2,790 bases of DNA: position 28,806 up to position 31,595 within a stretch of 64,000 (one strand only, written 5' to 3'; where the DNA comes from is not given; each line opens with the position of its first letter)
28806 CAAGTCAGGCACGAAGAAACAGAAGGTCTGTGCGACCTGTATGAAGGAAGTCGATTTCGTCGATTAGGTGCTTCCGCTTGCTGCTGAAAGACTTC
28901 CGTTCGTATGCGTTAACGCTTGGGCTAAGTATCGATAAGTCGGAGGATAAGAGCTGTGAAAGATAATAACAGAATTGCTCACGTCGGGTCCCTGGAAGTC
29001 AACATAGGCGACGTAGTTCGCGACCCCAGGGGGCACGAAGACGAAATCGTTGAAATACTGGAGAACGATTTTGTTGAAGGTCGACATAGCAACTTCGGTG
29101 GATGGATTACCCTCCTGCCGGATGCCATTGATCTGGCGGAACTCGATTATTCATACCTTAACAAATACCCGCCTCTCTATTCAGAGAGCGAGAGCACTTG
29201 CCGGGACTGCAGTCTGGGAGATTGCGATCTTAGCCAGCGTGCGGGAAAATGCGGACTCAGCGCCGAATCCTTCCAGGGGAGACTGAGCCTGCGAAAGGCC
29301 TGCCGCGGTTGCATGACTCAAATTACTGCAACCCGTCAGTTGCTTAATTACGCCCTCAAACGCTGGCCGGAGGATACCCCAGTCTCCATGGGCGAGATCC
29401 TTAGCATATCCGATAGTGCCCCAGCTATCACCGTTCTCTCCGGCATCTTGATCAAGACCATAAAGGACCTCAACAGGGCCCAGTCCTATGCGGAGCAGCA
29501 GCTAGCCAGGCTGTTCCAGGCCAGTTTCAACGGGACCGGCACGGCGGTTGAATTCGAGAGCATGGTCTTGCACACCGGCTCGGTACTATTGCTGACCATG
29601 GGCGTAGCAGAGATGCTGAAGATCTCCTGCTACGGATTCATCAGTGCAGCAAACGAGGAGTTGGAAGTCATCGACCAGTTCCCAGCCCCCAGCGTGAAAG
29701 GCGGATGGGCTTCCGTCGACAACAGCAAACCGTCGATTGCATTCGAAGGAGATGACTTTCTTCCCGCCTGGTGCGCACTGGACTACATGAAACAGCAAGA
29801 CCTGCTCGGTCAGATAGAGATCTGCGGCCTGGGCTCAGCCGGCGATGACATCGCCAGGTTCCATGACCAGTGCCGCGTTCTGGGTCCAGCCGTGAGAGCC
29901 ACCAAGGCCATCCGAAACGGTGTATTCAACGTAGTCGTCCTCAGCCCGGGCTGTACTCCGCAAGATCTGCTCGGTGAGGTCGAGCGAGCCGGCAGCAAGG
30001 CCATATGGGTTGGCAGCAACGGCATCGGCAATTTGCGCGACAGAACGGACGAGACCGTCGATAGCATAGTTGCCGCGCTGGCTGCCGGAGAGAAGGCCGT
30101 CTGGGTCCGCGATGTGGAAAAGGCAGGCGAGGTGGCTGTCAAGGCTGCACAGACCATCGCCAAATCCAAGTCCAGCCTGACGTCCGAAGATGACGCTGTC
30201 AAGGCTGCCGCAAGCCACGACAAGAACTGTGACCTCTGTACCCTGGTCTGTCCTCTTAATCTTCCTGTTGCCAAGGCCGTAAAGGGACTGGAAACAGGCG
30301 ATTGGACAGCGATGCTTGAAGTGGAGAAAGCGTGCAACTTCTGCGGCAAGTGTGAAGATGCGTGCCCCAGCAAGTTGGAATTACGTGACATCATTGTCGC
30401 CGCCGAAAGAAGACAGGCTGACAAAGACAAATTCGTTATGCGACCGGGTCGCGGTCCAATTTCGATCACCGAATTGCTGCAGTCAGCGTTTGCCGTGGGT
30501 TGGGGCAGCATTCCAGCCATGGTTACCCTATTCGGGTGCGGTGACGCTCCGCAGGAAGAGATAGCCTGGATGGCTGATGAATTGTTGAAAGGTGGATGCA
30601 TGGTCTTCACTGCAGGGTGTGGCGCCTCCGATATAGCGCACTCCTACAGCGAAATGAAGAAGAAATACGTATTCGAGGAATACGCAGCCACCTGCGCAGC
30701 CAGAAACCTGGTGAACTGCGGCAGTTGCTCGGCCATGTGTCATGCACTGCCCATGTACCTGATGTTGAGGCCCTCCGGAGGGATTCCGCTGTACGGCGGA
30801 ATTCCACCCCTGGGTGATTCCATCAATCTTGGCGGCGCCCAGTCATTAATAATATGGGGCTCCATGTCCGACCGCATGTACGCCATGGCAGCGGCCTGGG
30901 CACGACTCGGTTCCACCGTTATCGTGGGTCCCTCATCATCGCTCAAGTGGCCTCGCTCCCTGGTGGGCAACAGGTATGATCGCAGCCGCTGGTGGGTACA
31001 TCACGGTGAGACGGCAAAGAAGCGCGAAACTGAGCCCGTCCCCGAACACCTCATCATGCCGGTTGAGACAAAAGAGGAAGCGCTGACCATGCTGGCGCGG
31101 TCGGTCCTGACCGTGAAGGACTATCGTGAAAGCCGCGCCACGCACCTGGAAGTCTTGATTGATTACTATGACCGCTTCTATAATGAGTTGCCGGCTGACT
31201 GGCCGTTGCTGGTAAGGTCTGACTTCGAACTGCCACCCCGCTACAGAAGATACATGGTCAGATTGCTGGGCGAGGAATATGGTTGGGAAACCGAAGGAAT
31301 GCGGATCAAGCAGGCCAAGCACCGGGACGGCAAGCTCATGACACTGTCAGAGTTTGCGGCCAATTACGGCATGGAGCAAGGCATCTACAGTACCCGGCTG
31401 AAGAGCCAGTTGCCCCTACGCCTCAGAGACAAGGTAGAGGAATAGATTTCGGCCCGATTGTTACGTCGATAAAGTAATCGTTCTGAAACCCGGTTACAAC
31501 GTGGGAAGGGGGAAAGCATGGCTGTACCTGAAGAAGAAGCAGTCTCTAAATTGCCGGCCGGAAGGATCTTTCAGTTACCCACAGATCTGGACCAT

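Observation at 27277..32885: Both CdhC paralogues retain the exact A-cluster ligand spacing (C-x2-C-x8-C-x9-C ... 67 aa ... C-G-C)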

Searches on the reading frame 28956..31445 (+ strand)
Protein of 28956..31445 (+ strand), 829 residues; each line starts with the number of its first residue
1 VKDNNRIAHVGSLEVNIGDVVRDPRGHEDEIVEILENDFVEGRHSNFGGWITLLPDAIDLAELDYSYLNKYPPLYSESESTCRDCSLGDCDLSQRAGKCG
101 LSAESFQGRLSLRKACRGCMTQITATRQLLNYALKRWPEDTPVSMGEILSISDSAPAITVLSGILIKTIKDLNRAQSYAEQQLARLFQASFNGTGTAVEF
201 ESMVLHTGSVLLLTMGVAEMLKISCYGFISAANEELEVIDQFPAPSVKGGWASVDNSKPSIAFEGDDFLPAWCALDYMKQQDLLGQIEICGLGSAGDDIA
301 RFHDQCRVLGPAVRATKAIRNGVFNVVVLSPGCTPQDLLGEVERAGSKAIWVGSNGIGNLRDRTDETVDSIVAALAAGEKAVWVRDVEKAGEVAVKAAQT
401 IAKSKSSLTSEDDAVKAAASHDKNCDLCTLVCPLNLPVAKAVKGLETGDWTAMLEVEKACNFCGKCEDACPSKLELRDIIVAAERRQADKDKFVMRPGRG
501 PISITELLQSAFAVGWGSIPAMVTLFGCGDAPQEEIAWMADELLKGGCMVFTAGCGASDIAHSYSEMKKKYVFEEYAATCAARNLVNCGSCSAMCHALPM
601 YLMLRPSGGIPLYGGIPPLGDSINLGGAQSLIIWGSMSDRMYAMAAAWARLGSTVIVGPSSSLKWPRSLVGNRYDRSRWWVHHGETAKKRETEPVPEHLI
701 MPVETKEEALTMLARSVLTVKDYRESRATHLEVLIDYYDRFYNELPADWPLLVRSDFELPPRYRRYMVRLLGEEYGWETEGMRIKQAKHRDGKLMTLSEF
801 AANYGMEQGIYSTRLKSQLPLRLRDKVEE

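Call 3: search_protein_families(library=pfam, proteins=[window:28956-31445:+])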
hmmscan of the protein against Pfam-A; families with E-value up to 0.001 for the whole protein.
window:28956-31445:+ (829 aa): 4 families
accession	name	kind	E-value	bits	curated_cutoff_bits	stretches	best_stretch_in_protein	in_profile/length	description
PF03063.25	Prismane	-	6.2e-11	42.1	27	1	170-601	126-434/513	Prismane/CO dehydrogenase family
PF13187.11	Fer4_9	-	9.2e-06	26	27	1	424-473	4-50/52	4Fe-4S dicluster domain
PF13484.11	Fer4_16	-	0.0001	23.4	30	0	409-435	40-66/66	4Fe-4S double cluster binding domain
PF12838.12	Fer4_7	-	0.00043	21.1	27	1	424-473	4-51/52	4Fe-4S dicluster domain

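Call 10: search_solved_structures(query=window:28956-31445:+, show_alignments=2, max_evalue=0.01)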
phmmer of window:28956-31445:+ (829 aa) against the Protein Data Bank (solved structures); distinct sequences matched with E-value up to 0.01: 11.
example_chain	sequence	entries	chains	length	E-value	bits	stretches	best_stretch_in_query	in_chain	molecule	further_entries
8riu_A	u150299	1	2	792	2.8e-101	343.1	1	52-780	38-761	Acetyl-CoA decarbonylase/synthase complex subunit alpha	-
3cf4_A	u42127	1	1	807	1.6e-85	291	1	63-785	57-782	Acetyl-CoA decarboxylase/synthase alpha subunit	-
9c0q_A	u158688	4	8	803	2.1e-85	290.6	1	52-783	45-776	Acetyl-CoA decarbonylase/synthase complex subunit alpha 2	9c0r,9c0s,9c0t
31ox_C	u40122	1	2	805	9.7e-84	285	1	67-785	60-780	Acetyl-CoA decarbonylase/synthase complex subunit alpha 2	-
7p62_I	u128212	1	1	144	0.0015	19.8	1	424-485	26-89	NADH-quinone oxidoreductase subunit I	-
7p69_I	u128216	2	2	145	0.0015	19.8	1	424-485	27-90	NADH-quinone oxidoreductase subunit I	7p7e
7p7k_I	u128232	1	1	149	0.0015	19.8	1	424-485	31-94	NADH-quinone oxidoreductase subunit I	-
7p61_I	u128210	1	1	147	0.0015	19.8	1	424-485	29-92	NADH-quinone oxidoreductase subunit I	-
7awt_I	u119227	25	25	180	0.0022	19.3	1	424-484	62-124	NADH-quinone oxidoreductase subunit I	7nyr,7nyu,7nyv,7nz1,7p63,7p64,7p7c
6hum_I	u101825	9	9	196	0.0034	18.6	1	424-505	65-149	NAD(P)H-quinone oxidoreductase subunit I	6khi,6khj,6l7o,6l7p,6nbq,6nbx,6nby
9grx_I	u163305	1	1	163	0.0095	17.2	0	424-506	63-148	NAD(P)H-quinone oxidoreductase subunit I, chloroplastic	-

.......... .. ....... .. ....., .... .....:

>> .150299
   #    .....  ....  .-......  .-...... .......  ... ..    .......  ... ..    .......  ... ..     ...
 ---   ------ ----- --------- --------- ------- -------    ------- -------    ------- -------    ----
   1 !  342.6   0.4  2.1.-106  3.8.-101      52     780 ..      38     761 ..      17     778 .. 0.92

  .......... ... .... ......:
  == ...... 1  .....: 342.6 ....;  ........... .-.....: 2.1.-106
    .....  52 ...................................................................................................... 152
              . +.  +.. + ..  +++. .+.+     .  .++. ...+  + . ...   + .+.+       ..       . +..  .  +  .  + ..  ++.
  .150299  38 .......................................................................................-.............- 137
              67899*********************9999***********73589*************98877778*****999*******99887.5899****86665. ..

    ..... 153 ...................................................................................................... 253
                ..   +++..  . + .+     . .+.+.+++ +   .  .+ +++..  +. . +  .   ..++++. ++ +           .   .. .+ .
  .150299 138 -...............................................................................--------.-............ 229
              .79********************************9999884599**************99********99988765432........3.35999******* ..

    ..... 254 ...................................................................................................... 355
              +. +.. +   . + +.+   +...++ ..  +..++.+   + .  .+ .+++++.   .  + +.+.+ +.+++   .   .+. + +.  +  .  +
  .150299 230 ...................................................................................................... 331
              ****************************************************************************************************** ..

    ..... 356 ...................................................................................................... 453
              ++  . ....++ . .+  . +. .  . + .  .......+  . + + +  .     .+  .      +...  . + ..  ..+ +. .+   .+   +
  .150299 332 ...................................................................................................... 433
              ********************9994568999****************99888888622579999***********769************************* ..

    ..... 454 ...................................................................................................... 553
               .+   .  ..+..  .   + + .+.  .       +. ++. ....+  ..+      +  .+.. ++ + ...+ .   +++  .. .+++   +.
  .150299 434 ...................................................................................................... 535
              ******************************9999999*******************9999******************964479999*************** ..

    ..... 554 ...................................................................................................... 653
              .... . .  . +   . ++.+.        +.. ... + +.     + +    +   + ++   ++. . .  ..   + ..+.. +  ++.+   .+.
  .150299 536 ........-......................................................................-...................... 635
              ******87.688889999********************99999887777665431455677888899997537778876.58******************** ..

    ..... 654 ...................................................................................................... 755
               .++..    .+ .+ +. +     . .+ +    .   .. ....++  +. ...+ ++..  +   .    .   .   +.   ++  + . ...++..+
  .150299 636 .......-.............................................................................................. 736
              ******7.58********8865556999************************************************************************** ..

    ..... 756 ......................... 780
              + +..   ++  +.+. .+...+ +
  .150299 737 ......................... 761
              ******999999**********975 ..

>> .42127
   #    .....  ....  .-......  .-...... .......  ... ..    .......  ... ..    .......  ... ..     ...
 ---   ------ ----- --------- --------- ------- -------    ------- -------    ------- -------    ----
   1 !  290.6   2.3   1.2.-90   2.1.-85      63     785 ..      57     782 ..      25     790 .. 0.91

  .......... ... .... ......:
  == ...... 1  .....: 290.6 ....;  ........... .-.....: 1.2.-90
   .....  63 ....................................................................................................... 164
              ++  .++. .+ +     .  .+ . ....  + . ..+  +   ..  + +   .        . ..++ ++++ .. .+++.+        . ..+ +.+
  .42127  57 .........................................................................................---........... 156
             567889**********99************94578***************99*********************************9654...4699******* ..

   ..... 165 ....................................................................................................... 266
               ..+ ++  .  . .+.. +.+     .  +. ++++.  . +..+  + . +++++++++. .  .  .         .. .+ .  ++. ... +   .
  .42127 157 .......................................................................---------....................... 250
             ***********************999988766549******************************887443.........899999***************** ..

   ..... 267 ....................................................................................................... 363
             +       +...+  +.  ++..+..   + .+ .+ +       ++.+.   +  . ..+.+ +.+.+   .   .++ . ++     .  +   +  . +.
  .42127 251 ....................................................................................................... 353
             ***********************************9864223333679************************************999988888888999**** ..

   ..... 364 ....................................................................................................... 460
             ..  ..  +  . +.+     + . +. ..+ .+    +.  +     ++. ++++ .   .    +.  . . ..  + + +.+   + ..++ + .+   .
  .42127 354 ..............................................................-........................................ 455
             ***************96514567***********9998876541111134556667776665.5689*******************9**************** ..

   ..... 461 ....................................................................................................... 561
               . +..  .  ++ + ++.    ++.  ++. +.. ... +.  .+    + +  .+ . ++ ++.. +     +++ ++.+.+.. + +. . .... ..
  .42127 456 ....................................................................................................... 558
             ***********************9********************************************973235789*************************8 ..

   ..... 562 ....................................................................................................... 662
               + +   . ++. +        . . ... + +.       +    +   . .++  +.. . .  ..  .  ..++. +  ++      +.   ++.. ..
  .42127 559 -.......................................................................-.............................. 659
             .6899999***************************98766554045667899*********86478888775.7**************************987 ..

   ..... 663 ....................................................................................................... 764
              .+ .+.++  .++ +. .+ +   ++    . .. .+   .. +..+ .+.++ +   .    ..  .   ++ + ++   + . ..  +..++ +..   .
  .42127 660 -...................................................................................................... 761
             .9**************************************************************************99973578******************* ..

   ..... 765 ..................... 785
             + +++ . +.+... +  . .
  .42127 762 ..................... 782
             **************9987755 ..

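Call 32: find_homologous_proteins(query=window:28956-31445:+, max_evalue=1e-10)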
Query window:28956-31445:+ (829 aa): 79 proteins with E <= 1e-10 among 8000 candidates.
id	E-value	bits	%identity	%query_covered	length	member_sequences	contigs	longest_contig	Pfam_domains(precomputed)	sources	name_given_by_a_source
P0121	0.0e+0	1917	100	100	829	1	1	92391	PF13187.12,PF03063.26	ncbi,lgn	-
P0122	0.0e+0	1491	76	100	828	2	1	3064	PF13187.12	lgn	-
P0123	0.0e+0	1479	75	100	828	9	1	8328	PF03063.26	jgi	-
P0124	0.0e+0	1470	74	100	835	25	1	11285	PF03063.26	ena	-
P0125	0.0e+0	1470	75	100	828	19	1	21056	-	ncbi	-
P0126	0.0e+0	1465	74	100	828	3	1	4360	PF13187.12,PF03063.26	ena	-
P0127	0.0e+0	1458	75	100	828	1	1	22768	PF03063.26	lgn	-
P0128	0.0e+0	1455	74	100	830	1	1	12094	PF03063.26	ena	-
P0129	0.0e+0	1447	74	99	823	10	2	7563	PF13187.12,PF03063.26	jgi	jgi:acetyl-CoA decarbonylase/synthase complex subunit alpha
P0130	0.0e+0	1442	73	100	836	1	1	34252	PF03063.26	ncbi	ncbi:hypothetical protein ACFLXE_01445 [Chloroflexota bacterium]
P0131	0.0e+0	1434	73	100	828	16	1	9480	PF13484.12,PF13187.12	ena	-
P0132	0.0e+0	1428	72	100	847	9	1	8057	PF03063.26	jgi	jgi:CO dehydrogenase/acetyl-CoA synthase complex epsilon subunit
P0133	0.0e+0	1419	72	100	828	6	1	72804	PF03063.26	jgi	-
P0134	0.0e+0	1418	72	100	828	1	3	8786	PF13187.12,PF03063.26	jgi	jgi:acetyl-CoA decarbonylase/synthase complex subunit alpha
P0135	0.0e+0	1417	72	100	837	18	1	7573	PF13187.12,PF03063.26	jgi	jgi:acetyl-CoA decarbonylase/synthase complex subunit alpha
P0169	0.0e+0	1047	53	99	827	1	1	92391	PF13187.12,PF03063.26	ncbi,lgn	-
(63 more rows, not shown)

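Call 33: find_encoding_contigs(protein=P0121, flank=10000, max_places=2)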
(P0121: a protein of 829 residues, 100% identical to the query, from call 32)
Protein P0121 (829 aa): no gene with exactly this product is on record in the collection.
